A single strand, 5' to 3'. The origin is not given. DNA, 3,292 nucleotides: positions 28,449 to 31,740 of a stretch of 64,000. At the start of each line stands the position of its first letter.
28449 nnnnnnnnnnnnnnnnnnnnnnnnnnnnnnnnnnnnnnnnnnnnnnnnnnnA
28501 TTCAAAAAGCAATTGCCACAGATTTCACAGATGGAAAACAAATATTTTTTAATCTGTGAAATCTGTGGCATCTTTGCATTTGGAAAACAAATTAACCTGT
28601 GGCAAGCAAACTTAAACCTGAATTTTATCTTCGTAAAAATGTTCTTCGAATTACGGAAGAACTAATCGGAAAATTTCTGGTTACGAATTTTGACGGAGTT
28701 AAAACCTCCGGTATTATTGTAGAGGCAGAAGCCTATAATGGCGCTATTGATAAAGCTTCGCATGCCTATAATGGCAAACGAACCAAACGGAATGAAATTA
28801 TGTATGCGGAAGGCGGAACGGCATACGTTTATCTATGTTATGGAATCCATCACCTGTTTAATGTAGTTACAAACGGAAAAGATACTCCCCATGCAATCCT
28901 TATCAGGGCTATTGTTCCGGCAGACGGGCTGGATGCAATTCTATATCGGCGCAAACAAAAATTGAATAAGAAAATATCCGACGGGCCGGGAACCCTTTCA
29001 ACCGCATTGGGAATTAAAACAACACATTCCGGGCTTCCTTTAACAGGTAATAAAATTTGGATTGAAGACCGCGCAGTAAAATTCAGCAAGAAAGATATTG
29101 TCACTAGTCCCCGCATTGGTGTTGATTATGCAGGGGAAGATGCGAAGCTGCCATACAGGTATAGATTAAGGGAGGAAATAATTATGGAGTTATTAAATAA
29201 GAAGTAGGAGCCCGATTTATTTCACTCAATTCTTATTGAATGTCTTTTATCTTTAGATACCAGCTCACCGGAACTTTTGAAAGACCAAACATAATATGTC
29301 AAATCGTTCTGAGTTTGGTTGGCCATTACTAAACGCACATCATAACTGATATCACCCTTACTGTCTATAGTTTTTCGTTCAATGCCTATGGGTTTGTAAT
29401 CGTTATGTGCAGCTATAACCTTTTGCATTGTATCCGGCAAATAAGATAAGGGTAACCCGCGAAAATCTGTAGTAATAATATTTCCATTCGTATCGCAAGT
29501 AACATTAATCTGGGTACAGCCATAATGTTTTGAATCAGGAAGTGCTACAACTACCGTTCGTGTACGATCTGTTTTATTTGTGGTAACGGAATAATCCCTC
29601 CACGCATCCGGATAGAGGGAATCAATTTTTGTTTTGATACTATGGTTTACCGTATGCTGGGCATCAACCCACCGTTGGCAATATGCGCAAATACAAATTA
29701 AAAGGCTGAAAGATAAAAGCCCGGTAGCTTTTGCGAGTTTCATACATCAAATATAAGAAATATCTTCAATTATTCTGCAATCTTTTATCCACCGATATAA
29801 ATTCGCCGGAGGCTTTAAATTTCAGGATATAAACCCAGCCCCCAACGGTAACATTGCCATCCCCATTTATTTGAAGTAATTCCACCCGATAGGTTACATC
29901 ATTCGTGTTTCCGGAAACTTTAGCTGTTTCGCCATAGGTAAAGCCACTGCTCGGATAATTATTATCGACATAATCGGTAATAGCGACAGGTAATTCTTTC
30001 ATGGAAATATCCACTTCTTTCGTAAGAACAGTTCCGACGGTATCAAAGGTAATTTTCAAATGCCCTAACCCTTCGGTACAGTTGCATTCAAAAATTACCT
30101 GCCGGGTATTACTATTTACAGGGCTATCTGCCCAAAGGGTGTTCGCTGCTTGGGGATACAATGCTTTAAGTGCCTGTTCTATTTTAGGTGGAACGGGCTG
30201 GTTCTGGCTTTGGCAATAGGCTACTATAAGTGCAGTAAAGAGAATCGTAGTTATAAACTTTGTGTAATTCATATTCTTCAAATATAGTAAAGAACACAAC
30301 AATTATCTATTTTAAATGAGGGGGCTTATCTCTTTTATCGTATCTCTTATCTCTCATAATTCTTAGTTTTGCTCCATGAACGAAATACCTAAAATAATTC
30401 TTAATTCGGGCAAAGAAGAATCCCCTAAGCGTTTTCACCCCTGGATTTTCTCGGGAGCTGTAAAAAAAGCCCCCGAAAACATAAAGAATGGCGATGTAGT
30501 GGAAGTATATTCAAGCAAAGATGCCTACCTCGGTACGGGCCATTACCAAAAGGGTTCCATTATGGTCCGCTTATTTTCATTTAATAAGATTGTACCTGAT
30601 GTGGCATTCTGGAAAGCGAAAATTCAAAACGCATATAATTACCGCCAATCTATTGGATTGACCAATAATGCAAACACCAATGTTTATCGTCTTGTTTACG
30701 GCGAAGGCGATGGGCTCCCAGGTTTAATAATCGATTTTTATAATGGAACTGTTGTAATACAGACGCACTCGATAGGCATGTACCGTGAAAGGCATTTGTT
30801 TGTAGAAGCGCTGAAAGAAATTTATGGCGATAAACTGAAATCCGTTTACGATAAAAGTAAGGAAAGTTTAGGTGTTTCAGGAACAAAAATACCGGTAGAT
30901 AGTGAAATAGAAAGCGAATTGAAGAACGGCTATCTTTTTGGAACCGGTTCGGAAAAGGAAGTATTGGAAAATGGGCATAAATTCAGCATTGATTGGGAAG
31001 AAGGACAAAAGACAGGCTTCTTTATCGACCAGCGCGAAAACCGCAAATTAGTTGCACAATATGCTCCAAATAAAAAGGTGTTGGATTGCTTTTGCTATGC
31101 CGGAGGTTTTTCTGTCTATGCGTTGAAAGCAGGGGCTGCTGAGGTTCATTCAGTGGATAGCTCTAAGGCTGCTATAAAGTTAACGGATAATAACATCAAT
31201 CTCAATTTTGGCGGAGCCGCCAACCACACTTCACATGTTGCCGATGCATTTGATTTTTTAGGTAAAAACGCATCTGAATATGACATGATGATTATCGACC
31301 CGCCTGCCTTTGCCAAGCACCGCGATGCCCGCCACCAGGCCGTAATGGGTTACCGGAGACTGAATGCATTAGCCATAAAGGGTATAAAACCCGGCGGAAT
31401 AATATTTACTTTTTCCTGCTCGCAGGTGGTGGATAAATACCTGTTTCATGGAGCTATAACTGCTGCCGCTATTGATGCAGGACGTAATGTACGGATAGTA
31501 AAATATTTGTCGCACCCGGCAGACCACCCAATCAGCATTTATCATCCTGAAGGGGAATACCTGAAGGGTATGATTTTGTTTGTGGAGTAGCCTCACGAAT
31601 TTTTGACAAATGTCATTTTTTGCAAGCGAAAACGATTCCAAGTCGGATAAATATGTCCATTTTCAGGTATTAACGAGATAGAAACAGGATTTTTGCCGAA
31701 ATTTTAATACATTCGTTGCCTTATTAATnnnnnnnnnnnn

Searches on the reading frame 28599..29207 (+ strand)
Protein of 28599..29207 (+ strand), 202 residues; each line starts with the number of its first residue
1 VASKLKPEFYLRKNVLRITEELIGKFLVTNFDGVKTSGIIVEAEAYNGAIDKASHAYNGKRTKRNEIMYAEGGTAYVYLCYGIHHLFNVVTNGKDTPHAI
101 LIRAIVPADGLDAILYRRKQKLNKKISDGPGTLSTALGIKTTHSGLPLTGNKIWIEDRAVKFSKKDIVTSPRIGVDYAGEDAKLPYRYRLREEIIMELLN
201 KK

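Call 56: search_protein_families(library=pfam, proteins=[window:28599-29207:+])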
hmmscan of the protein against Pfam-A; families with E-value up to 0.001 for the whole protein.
window:28599-29207:+ (202 aa): 1 family
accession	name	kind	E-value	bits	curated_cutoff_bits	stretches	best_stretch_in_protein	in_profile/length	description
PF02245.21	Pur_DNA_glyco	-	3.7e-58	196.3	27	1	10-192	3-179/181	Methylpurine-DNA glycosylase (MPG)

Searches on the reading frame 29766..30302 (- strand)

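Call 56: search_protein_families(library=pfam, proteins=[window:29766-30302:-])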
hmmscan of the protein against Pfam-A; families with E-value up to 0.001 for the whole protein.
window:29766-30302:- (178 aa): 1 family
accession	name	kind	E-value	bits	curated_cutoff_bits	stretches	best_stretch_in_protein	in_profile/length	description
PF11396.14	PepSY_like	-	0.00077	20.2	28.3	0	74-144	6-69/83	Putative beta-lactamase-inhibitor-like, PepSY-like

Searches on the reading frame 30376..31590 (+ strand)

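Call 57: search_protein_families(library=pfam, proteins=[window:30376-31590:+])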
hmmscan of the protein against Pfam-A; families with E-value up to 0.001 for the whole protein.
window:30376-31590:+ (404 aa): 8 families
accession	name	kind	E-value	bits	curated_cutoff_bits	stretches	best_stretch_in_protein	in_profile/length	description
PF10672.15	Methyltrans_SAM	-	1.9e-21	77.1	27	1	189-335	80-230/286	S-adenosylmethionine-dependent methyltransferase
PF17785.7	PUA_3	-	2.4e-19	69.3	22.6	1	7-69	1-64/64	PUA-like domain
PF03602.21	Cons_hypoth95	-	3.9e-09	36.9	24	1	226-315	36-126/182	Conserved hypothetical protein 95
PF13847.12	Methyltransf_31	-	1.3e-06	28.6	27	1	232-349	4-113/145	Methyltransferase domain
PF02475.24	TRM5-TYW2_MTfase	-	4.1e-06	27.3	28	1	197-278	4-84/164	TRM5/TYW2 methyltransferase domain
PF05175.20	MTS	-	1.3e-05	25.3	23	1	231-322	31-118/170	Methyltransferase small domain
PF06325.19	PrmA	-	2.5e-05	24.4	22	1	229-281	159-208/296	Ribosomal protein L11 methyltransferase (PrmA)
PF01728.25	FtsJ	-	0.00059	20.2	24.1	1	230-275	20-68/181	FtsJ-like methyltransferase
